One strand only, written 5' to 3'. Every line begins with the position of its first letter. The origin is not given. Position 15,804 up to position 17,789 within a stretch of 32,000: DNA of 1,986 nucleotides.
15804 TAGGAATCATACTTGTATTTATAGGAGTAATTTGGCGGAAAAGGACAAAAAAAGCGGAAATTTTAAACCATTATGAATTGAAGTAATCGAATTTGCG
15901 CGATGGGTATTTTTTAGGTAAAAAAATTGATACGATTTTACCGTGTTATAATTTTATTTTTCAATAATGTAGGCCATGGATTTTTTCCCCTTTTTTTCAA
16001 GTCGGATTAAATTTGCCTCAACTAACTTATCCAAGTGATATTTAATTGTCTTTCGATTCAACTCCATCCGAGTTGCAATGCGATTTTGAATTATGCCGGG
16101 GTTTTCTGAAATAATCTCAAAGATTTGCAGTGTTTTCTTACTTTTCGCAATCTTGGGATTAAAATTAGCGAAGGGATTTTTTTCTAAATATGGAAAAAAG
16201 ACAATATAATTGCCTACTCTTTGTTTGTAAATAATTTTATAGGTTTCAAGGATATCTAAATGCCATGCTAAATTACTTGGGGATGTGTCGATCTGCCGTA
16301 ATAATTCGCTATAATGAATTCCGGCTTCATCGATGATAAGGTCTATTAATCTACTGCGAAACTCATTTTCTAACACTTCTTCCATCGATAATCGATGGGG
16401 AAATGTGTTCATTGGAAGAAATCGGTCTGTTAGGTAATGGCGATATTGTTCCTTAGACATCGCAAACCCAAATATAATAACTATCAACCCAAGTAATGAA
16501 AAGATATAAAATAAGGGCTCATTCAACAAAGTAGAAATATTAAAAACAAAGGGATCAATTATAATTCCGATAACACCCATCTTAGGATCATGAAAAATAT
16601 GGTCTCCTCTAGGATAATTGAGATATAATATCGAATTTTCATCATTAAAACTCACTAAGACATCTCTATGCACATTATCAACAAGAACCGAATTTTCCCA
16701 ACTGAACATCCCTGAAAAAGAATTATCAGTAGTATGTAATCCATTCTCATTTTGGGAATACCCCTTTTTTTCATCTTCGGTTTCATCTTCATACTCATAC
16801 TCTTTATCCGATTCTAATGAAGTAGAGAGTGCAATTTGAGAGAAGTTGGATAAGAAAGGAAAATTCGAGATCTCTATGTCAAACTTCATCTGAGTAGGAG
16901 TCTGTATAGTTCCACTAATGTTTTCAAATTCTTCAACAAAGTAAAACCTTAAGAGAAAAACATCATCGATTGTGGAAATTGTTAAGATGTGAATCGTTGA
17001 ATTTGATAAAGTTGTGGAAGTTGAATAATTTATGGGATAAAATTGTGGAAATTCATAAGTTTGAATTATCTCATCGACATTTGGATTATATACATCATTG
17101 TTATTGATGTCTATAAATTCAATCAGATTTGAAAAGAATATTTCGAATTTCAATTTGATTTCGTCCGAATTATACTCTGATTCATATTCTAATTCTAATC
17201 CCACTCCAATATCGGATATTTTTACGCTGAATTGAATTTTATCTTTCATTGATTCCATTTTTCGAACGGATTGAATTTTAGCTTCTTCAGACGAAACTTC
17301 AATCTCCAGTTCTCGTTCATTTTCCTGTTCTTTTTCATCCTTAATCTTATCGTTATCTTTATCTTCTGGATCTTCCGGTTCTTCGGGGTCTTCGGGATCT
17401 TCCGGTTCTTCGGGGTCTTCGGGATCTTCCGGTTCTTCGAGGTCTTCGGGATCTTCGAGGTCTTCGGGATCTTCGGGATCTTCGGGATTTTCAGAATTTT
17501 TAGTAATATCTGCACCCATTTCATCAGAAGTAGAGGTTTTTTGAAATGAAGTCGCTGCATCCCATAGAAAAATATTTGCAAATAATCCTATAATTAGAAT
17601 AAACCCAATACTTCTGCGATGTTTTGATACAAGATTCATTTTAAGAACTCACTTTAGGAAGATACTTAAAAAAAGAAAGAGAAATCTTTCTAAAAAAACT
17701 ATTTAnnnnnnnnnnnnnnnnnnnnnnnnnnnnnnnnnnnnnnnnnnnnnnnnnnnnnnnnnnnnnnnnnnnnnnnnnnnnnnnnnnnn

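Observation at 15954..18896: Tandem paralogs: a surface protein and a membrane-tethered double-wHTH protein share one uncharacterised acidic ectodomain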

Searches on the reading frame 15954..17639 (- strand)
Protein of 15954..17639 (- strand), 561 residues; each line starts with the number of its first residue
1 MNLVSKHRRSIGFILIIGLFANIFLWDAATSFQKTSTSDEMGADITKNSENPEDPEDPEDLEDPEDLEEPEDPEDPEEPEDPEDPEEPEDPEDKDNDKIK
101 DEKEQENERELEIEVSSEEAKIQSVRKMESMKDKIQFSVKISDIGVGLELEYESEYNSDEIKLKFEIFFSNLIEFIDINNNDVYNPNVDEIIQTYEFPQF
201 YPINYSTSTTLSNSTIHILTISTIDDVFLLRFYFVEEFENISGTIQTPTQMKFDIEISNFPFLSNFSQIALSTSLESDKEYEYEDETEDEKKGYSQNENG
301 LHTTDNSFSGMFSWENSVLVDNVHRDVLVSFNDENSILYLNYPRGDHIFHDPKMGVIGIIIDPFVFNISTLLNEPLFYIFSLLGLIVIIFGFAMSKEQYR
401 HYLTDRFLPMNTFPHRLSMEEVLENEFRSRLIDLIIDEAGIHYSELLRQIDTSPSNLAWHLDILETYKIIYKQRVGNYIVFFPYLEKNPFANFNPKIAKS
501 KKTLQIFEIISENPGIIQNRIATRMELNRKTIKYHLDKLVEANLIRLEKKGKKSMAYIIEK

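Call 4: search_protein_families(library=pfam, proteins=[window:15954-17639:-], max_evalue=1)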
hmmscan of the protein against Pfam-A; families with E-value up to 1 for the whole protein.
window:15954-17639:- (561 aa): 13 families
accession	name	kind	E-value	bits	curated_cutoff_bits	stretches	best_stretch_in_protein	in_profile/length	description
PF13412.12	HTH_24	-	3.9e-12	46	21.9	2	501-546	3-48/48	Winged helix-turn-helix DNA-binding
PF24266.1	HTH_HVO_0163_N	-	1.7e-10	41.2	31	2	426-483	2-59/70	HVO_0163, N-terminal HTH domain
PF12840.13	HTH_20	-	5.4e-10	39.5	27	2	521-547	24-50/51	Helix-turn-helix domain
PF01047.28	MarR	-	3.8e-06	27.1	24.6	1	506-546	8-48/59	MarR family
PF01022.26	HTH_5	-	5.5e-05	23.4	22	1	521-545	21-45/47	Bacterial regulatory protein, arsR family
PF25212.1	HVO_A0114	-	0.00011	22.3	27.6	2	417-484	14-81/84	HVO_A0114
PF12802.13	MarR_2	-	0.001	19.7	27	1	505-548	9-53/61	MarR family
PF13730.12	HTH_36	-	0.0032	17.7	25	1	518-545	28-55/55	Helix-turn-helix domain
PF13601.12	HTH_34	-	0.032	14.8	27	0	432-468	6-42/80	Winged helix DNA-binding domain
PF04182.18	B-block_TFIIIC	-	0.033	14.7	22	0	439-475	17-53/73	B-block binding subunit of TFIIIC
PF08279.18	HTH_11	-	0.034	14.5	25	1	504-553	3-52/55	HTH domain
PF22251.1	PFF1_TM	-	0.059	13.3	32.3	1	14-124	107-218/300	Vacuolar membrane protease, transmembrane domain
PF13463.12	HTH_27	-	0.21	12.3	22.2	1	504-558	6-63/68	Winged helix DNA-binding domain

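Call 5: search_protein_families(library=ncbifam, proteins=[window:15954-17639:-], max_evalue=1)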
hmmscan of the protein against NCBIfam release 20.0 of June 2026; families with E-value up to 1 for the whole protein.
window:15954-17639:- (561 aa): 12 families
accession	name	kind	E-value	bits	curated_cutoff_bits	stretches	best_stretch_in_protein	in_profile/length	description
NF033788.1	HTH_metalloreg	subfamily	5.6e-12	45.3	55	2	422-480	7-65/77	metalloregulator ArsR/SmtB family transcription factor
NF033789.1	repress_SdpR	subfamily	2.7e-08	33.6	100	2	520-553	26-59/79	autorepressor SdpR family transcription factor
TIGR01884.1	cas_HTH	subfamily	1e-05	25.1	60.2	1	495-553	136-195/202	CRISPR-associated CARF protein Csa3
NF038253.1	GBS_IgA_bnd_BAC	equivalog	0.00029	18.8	1700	1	46-143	824-922/1127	IgA Fc-binding protein BAC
TIGR04176.1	MarR_EPS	equivalog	0.011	15.8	88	1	501-549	4-52/105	MarR family EPS-associated transcriptional regulator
NF041413.1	ArsR_Rv2640c_fam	equivalog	0.012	16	155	1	515-553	58-96/118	Rv2640c family ArsR-like transcriptional regulator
NF053777.1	Saro0803TransReg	equivalog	0.012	15.4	200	1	497-549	33-85/140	Saro_0803 family transcriptional regulator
NF053606.1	Sta1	subfamily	0.024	14.8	80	1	501-554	20-73/100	Sta1 family transcriptional regulator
NF041397.1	TranRegGlpR_Halo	equivalog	0.024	14.2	300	1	503-546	7-50/253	HTH-type transcriptional regulator GlpR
NF040939.2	trans_reg_lrs14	equivalog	0.038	14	90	1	506-553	26-74/103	Lrs14 family HTH-type transcriptional regulator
NF053610.1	Sso10a_fam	subfamily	0.053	13.6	60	1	504-550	8-52/64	Sso10a family chromatin protein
NF047906.1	CdPbTransRegCmtR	equivalog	0.12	12.3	150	0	520-555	39-74/104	Cd(II)/Pb(II)-sensing metalloregulatory transcriptional regulator CmtR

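Call 9: find_homologous_proteins(query=window:15954-17639:-, max_evalue=0.001)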
Query window:15954-17639:- (561 aa): 105 proteins with E <= 0.001 among 8000 candidates.
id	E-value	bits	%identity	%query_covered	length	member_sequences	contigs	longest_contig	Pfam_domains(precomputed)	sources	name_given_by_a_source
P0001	2.9e-137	477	47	81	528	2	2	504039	PF01047.29,PF12840.14,PF13412.13,PF24266.2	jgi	jgi:predicted transcriptional regulator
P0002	1.8e-134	467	47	81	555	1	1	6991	PF01047.29,PF12840.14,PF13412.13,PF01022.27,PF24266.2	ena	-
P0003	3.6e-134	467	47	81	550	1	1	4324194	PF01047.29,PF12840.14,PF13412.13,PF01022.27,PF24266.2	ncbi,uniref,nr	ncbi:winged helix-turn-helix transcriptional regulator [Promethearchaeum syntrophicum]|uniref:Winged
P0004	4.9e-134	466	46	81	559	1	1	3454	PF01047.29,PF12840.14,PF13412.13,PF01022.27,PF24266.2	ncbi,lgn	-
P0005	4.0e-132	460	47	81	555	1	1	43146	PF01047.29,PF12840.14,PF13412.13,PF01022.27,PF24266.2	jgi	jgi:predicted transcriptional regulator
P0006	1.7e-131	458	47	80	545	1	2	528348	PF01047.29,PF12840.14,PF13412.13,PF01022.27,PF24266.2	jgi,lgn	jgi:predicted transcriptional regulator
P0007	3.9e-131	456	47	81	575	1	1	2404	PF12840.14,PF13412.13,PF24266.2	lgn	-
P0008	1.7e-128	448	48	81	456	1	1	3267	PF01047.29,PF12840.14,PF13412.13,PF01022.27,PF12802.14,PF24266.2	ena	-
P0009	6.5e-128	446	45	82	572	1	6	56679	PF01047.29,PF12840.14,PF13412.13,PF01022.27,PF12802.14,PF24266.2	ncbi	ncbi:MAG: winged helix-turn-helix transcriptional regulator [Promethearchaeota archaeon]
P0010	6.3e-122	426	46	76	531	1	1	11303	PF12840.14,PF13412.13,PF01022.27,PF24266.2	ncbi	ncbi:MAG: winged helix-turn-helix transcriptional regulator, partial [Candidatus Hodarchaeota archae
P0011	1.2e-120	422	45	81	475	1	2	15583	PF01047.29,PF12840.14,PF13412.13,PF01022.27,PF12802.14,PF24266.2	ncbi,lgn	-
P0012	1.1e-116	409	42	81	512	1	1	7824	PF01047.29,PF12840.14,PF13412.13,PF24266.2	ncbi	-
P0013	4.1e-116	407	44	80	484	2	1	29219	PF01047.29,PF12840.14,PF13412.13,PF25212.3,PF01022.27,PF12802.14,PF24266.2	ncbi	ncbi:MAG: winged helix-turn-helix transcriptional regulator [Candidatus Helarchaeota archaeon]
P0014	1.3e-114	402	42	83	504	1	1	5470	PF01047.29,PF12840.14,PF13412.13,PF25212.3,PF01022.27,PF12802.14,PF24266.2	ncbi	-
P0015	2.5e-114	401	43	82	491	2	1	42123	PF01047.29,PF12840.14,PF13412.13,PF01022.27,PF12802.14,PF24266.2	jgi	-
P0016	3.9e-114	400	44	81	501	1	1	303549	PF01047.29,PF12840.14,PF13412.13,PF24266.2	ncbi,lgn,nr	ncbi:MAG: hypothetical protein JW776_01115 [Candidatus Lokiarchaeota archaeon]|nr:hypothetical prote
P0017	3.1e-113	397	41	83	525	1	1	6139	PF12840.14,PF13412.13,PF25212.3,PF01022.27,PF12802.14,PF24266.2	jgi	jgi:predicted transcriptional regulator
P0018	3.7e-113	397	42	81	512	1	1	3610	PF12840.14,PF13412.13,PF24266.2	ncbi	-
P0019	6.4e-113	396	42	82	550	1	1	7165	PF01047.29,PF12840.14,PF13412.13,PF25212.3,PF24266.2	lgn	-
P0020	1.8e-112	395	41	83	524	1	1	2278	PF01047.29,PF12840.14,PF13412.13,PF12802.14,PF24266.2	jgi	jgi:hypothetical protein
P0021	2.1e-112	395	44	74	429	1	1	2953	PF01047.29,PF12840.14,PF13412.13,PF25212.3,PF01022.27,PF12802.14,PF24266.2,PF24038.2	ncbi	ncbi:MAG: winged helix-turn-helix transcriptional regulator, partial [Promethearchaeota archaeon]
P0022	6.5e-110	386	42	83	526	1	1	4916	PF01047.29,PF12840.14,PF13412.13,PF12802.14,PF24266.2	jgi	jgi:hypothetical protein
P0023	1.9e-109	385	41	81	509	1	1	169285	PF12840.14,PF13412.13,PF24266.2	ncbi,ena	-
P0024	5.5e-109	383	41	83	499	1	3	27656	PF01047.29,PF12840.14,PF13412.13,PF01022.27,PF12802.14,PF24266.2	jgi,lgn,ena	-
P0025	9.5e-109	383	50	67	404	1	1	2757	PF01047.29,PF12840.14,PF13412.13,PF12802.14,PF24266.2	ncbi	ncbi:MAG: winged helix-turn-helix transcriptional regulator, partial [Promethearchaeota archaeon]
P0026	1.2e-108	382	39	85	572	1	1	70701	PF01047.29,PF12840.14,PF13412.13,PF01022.27,PF24266.2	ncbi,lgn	-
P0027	4.4e-108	380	40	83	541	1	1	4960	PF01047.29,PF12840.14,PF13412.13,PF25212.3,PF24266.2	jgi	jgi:DNA-binding transcriptional ArsR family regulator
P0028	2.2e-107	378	41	83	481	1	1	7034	PF01047.29,PF12840.14,PF13412.13,PF01022.27,PF12802.14,PF24266.2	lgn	-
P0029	3.2e-107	378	41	81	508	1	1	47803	PF12840.14,PF13412.13,PF24266.2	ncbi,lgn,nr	ncbi:MAG: hypothetical protein EU530_02240 [Promethearchaeota archaeon]|nr:MAG: hypothetical protein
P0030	6.5e-107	377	40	83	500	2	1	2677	PF01047.29,PF12840.14,PF13412.13,PF01022.27,PF12802.14,PF24266.2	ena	-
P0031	5.5e-106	373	41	81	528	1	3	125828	PF01047.29,PF12840.14,PF13412.13,PF25212.3,PF12802.14,PF24266.2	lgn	-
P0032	6.3e-106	373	43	80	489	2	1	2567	PF01047.29,PF12840.14,PF13412.13,PF24266.2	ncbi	ncbi:MAG: winged helix-turn-helix transcriptional regulator, partial [Promethearchaeota archaeon]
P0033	3.4e-105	371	43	82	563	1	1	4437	PF01047.29,PF12840.14,PF13412.13,PF04182.19,PF12802.14,PF24266.2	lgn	-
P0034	2.8e-103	365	41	81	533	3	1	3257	PF12840.14,PF13412.13,PF24266.2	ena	-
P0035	2.0e-101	358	35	99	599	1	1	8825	PF12840.14,PF13412.13,PF01022.27,PF12802.14,PF24266.2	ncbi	-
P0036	1.2e-97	346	41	81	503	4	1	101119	PF01047.29,PF12840.14,PF13412.13,PF25212.3,PF01022.27,PF12802.14,PF24266.2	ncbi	ncbi:winged helix-turn-helix transcriptional regulator [Candidatus Harpocratesius sp.]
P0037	1.6e-91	326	46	60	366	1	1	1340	PF01047.29,PF12840.14,PF13412.13,PF25212.3,PF12802.14,PF24266.2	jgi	jgi:predicted transcriptional regulator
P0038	1.4e-87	313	51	52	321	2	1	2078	PF12840.14,PF13412.13,PF01022.27,PF24266.2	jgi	-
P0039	9.9e-68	247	37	70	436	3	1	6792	PF12840.14,PF13412.13,PF24266.2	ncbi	ncbi:MAG: winged helix-turn-helix transcriptional regulator [Promethearchaeota archaeon]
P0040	9.5e-67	244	36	72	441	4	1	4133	PF12840.14,PF13412.13,PF24266.2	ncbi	ncbi:MAG: winged helix-turn-helix transcriptional regulator [Promethearchaeota archaeon]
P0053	1.2e-58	217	55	30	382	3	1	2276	PF01047.29,PF12840.14,PF13412.13,PF25212.3,PF01022.27,PF12802.14,PF24266.2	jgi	-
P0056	4.9e-57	212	48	35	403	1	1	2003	PF01047.29,PF12840.14,PF13412.13,PF01022.27,PF12802.14,PF24266.2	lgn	-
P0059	4.7e-55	205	46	38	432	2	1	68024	PF01047.29,PF12840.14,PF13412.13,PF12802.14,PF24266.2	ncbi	-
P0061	3.6e-54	202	56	29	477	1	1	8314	PF01047.29,PF12840.14,PF13412.13,PF01022.27,PF12802.14,PF24266.2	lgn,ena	-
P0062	1.2e-53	201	53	32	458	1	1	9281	PF01047.29,PF12840.14,PF13412.13,PF25212.3,PF01022.27,PF03965.23,PF12802.14,PF24266.2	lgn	-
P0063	1.3e-53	201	51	33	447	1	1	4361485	PF01047.29,PF12840.14,PF13412.13,PF12802.14,PF24266.2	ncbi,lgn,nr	ncbi:MAG: winged helix-turn-helix transcriptional regulator [Candidatus Lokiarchaeota archaeon]|nr:w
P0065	3.8e-50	189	48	34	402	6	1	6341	PF13412.13,PF01022.27,PF24266.2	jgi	jgi:predicted transcriptional regulator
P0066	5.4e-50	189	52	29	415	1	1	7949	PF13412.13,PF24266.2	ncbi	ncbi:MAG: hypothetical protein ACFFAO_07260 [Candidatus Hermodarchaeota archaeon]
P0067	2.0e-48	184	47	32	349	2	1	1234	PF01047.29,PF12840.14,PF13412.13,PF25212.3,PF01022.27,PF24266.2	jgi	jgi:predicted transcriptional regulator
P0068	2.6e-48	183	47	34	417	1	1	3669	PF12840.14,PF13412.13,PF25212.3,PF24266.2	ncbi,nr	ncbi:MAG: hypothetical protein EU517_01310 [Promethearchaeota archaeon]|nr:MAG: hypothetical protein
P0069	2.6e-48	183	50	29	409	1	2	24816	PF01047.29,PF12840.14,PF13412.13,PF25212.3,PF01022.27,PF12802.14,PF24266.2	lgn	-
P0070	4.4e-48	182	51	29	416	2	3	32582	PF13412.13,PF24266.2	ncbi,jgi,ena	-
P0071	4.5e-48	182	47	30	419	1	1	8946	PF12840.14,PF13412.13,PF25212.3,PF01022.27,PF24266.2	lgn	-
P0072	8.0e-48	182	51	29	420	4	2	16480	PF01047.29,PF12840.14,PF13412.13,PF01022.27,PF12802.14,PF24266.2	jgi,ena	-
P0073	1.3e-47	181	49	29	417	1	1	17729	PF13412.13,PF24266.2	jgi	jgi:DNA-binding transcriptional ArsR family regulator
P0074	2.8e-47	180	49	29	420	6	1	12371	PF13412.13,PF24266.2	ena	-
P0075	6.6e-47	179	45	34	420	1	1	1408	PF13412.13,PF24266.2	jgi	jgi:DNA-binding transcriptional ArsR family regulator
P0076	6.9e-47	178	49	32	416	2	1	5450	PF13412.13,PF24266.2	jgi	jgi:predicted transcriptional regulator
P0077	1.9e-46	177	51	28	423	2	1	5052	PF12840.14,PF13412.13,PF01022.27,PF24266.2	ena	-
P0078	1.9e-46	177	49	30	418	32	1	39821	PF13412.13,PF01022.27,PF04182.19,PF24266.2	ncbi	-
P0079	2.0e-46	177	46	32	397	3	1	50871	PF12840.14,PF13412.13,PF04182.19,PF24266.2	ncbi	ncbi:MAG: winged helix-turn-helix transcriptional regulator [Candidatus Thorarchaeota archaeon]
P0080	2.0e-46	177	47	31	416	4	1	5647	PF13412.13,PF24266.2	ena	-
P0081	2.1e-46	177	49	31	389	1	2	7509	PF13412.13,PF24266.2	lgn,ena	-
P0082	3.8e-46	176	47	31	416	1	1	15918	PF13412.13,PF24266.2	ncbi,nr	ncbi:MAG: hypothetical protein EU532_08170 [Promethearchaeota archaeon]|nr:MAG: hypothetical protein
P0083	7.7e-46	175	49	29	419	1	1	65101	PF13412.13,PF24266.2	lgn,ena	-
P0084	2.2e-45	173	49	31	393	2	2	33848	PF13412.13,PF24266.2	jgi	-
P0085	2.5e-45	173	45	32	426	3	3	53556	PF12840.14,PF13412.13,PF25212.3,PF01022.27,PF24266.2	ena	-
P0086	3.7e-45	173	50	28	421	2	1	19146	PF01047.29,PF13412.13,PF24266.2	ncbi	-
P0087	1.1e-44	171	52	28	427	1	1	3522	PF01047.29,PF12840.14,PF13412.13,PF25212.3,PF01022.27,PF24266.2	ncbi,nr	ncbi:MAG: winged helix-turn-helix transcriptional regulator [Promethearchaeota archaeon]|nr:MAG: win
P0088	8.4e-44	168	47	32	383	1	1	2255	PF13412.13,PF24266.2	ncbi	-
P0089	1.6e-43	167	47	31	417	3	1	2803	PF13412.13,PF24266.2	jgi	-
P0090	3.5e-43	166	45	32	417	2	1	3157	PF13412.13,PF24266.2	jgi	-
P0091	5.3e-43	166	46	29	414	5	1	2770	PF13412.13,PF24266.2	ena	-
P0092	3.2e-42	163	48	29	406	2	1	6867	PF13412.13,PF24266.2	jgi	-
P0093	3.5e-42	163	46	29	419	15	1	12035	PF13412.13,PF24266.2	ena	-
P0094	6.1e-41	159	46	29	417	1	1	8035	PF13412.13,PF24266.2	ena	-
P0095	1.1e-40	158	46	29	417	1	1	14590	PF13412.13,PF24266.2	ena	-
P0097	1.4e-26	111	49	20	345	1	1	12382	PF13412.13,PF24266.2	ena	-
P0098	6.1e-20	90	29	43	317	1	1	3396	-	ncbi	-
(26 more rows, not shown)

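Call 11: find_encoding_contigs(protein=P0003, flank=8000, max_places=3)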
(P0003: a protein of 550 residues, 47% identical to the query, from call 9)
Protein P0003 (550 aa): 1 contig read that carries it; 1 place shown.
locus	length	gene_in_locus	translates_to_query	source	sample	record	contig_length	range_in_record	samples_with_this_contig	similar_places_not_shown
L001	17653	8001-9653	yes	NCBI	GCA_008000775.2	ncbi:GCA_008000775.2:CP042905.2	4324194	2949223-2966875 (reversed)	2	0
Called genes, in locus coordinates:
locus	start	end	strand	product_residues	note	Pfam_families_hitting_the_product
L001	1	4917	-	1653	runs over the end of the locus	PF13086:AAA_11, PF13245:AAA_19 (weak), PF13087:AAA_12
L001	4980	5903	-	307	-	PF08271:Zn_Ribbon_TF (weak), PF00382:TFIIB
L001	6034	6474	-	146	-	PF00578:AhpC-TSA, PF08534:Redoxin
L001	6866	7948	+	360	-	-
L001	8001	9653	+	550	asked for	PF01022:HTH_5 (faint), PF01047:MarR (faint), PF12840:HTH_20 (faint), PF13412:HTH_24 (weak), PF24266:HTH_HVO_0163_N (weak), PF13412:HTH_24 (weak)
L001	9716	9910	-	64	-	-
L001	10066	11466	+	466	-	PF03279:Lip_A_acyltrans (weak)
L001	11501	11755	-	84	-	PF00313:CSD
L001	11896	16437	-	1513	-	PF02985:HEAT (faint), PF13646:HEAT_2 (faint), PF00514:Arm (faint), PF13513:HEAT_EZ (faint), PF01602:Adaptin_N (weak)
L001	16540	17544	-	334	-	PF08240:ADH_N, PF00107:ADH_zinc_N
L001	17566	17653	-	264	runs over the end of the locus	PF02673:BacA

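Call 20: find_encoding_contigs(protein=P0063, flank=6000, max_places=2)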
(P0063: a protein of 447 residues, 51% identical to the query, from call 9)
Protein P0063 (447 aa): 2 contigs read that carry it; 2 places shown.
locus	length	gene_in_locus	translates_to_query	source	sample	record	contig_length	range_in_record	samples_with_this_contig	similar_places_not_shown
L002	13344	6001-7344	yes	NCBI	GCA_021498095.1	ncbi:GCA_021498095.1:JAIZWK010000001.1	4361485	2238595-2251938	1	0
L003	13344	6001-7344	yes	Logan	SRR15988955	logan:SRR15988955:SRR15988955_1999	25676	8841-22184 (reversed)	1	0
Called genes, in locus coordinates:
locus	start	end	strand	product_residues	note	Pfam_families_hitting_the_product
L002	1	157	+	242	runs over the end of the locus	-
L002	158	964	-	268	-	PF13230:GATase_4 (weak)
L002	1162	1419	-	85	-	PF00313:CSD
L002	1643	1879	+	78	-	-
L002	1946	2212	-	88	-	-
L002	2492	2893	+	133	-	-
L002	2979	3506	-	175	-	-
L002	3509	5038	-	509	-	PF07690:MFS_1, PF13347:MFS_2, PF07690:MFS_1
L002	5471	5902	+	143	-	-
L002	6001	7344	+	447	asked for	PF12840:HTH_20 (faint), PF24266:HTH_HVO_0163_N, PF01047:MarR (faint), PF12802:MarR_2 (faint), PF13412:HTH_24 (weak), PF24266:HTH_HVO_0163_N (weak)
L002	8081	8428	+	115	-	-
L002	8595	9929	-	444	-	PF01757:Acyl_transf_3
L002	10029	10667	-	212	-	PF06445:GyrI-like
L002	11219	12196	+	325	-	PF01978:TrmB (faint)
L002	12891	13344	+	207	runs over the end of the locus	PF04199:Cyclase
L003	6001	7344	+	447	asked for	PF12840:HTH_20 (faint), PF24266:HTH_HVO_0163_N, PF01047:MarR (faint), PF12802:MarR_2 (faint), PF13412:HTH_24 (weak), PF24266:HTH_HVO_0163_N (weak)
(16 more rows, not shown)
